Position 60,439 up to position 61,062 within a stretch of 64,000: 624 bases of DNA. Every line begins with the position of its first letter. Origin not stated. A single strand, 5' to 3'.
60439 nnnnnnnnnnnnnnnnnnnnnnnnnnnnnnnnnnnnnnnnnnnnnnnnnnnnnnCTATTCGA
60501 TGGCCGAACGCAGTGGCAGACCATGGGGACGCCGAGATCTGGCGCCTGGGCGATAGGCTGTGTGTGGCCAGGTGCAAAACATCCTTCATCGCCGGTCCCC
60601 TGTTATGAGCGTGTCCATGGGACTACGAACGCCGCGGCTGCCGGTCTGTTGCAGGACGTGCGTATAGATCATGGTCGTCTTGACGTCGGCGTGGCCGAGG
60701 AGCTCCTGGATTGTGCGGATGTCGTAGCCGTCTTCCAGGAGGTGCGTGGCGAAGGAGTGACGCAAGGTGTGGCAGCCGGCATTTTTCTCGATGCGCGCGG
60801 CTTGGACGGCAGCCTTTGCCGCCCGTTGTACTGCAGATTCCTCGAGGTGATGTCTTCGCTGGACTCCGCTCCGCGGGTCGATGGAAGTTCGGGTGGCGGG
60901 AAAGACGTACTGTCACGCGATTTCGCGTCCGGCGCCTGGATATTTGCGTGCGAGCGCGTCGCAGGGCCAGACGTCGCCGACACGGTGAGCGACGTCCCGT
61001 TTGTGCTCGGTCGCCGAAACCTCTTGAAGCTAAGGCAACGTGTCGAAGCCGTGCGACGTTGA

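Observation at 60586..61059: Decayed integron integrase: 5'-truncated, two nonsense codons, and co-oriented with the cassettes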

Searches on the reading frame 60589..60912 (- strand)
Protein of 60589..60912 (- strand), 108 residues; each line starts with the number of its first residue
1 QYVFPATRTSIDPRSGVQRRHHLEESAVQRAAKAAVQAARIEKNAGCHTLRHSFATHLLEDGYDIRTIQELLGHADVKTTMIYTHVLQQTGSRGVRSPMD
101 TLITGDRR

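Call 25: find_related_loci(query=window:60589-60912:-, collection=genome_contigs, flank=8000)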
Query seq(108 aa) (108 aa) in genome_contigs; peptide patterns used: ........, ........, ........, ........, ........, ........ (x = any residue, [..] = any of these).
600 stretches matched a pattern (row limit reached: there are more); 589 encode a relative of the query (tblastn E <= 1e-3); the best 80 are kept; 80 distinct loci.
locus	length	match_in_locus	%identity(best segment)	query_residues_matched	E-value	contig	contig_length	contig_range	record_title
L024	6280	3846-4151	76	1-102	8e-53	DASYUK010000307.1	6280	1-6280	MAG TPA_asm: Thermoanaerobaculia bacterium isolate SMAG_U4593 k141_1598487, whole genome shotgun sequence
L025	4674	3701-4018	74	1-106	4e-50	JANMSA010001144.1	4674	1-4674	MAG: Acidobacteriota bacterium isolate SOY_29_metabat_72 SOY_29_k141_2193793, whole genome shotgun sequence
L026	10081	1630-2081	77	1-100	4e-48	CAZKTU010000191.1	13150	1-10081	MAG TPA_asm: uncultured Oscillochloris sp. isolate SRP242652_co2_165 genome assembly, contig: NODE_5199_length_13150_cov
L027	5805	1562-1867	70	1-103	2e-46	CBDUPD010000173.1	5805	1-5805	MAG TPA_asm: uncultured Spongiibacteraceae bacterium isolate SRR22808116_metabat2_46 genome assembly, contig: ERZ2504345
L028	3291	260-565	71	1-102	1e-46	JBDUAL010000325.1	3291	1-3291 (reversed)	MAG: Anaerolineaceae bacterium isolate cluster4_bin.190 NODE_153522_length_3291_cov_5.836527, whole genome shotgun seque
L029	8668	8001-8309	71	1-103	1e-46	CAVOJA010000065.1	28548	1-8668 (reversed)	MAG: uncultured Holophagales bacterium isolate MFD10097.bin.2.1 genome assembly, contig: contig_19573, whole genome shot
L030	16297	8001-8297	77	1-100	4e-46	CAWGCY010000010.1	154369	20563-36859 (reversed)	MAG: Thermoanaerobaculia bacterium isolate MFD05942.bin.1.16 genome assembly, contig: contig_95788, whole genome shotgun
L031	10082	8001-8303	70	1-102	4e-46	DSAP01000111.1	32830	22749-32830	MAG TPA_asm: bacterium isolate SpSt-1151 Ga0129302_1000389, whole genome shotgun sequence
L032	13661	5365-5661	75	1-100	4e-46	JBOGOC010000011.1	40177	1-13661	MAG: Candidatus Polarisedimenticolia bacterium isolate M3-S_metawrap_bin.237 k127_2548180, whole genome shotgun sequence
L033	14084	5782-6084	71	1-102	1e-45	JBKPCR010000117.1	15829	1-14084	MAG: bacterium isolate GB_EKS_MAG_00046 GB_EKS_000000304337, whole genome shotgun sequence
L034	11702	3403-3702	70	1-101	2e-45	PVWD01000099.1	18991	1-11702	Filamentous cyanobacterium CCP2 NODE_125_length_18991_cov_5.36373_ID_83927, whole genome shotgun sequence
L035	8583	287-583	71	1-100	2e-45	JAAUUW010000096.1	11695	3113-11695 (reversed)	MAG: Acaryochloridaceae cyanobacterium SU_2_1 NODE_995_length_11695_cov_2.744295, whole genome shotgun sequence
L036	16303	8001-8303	74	1-102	5e-45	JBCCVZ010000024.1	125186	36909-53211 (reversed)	MAG: Acidobacteriota bacterium isolate P01_E01_bin.5 k141_1809525_length_125186_cov_41.3171, whole genome shotgun sequen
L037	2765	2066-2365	71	1-100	4e-45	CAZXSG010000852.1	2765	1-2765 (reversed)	MAG TPA_asm: uncultured Holophagales bacterium isolate SRP302447_co1_771 genome assembly, contig: NODE_118787_length_276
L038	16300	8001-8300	67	1-101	4e-45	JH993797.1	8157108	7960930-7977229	Leptolyngbya sp. PCC 7375 genomic scaffold Lepto7375DRAFT_LPA.5, whole genome shotgun sequence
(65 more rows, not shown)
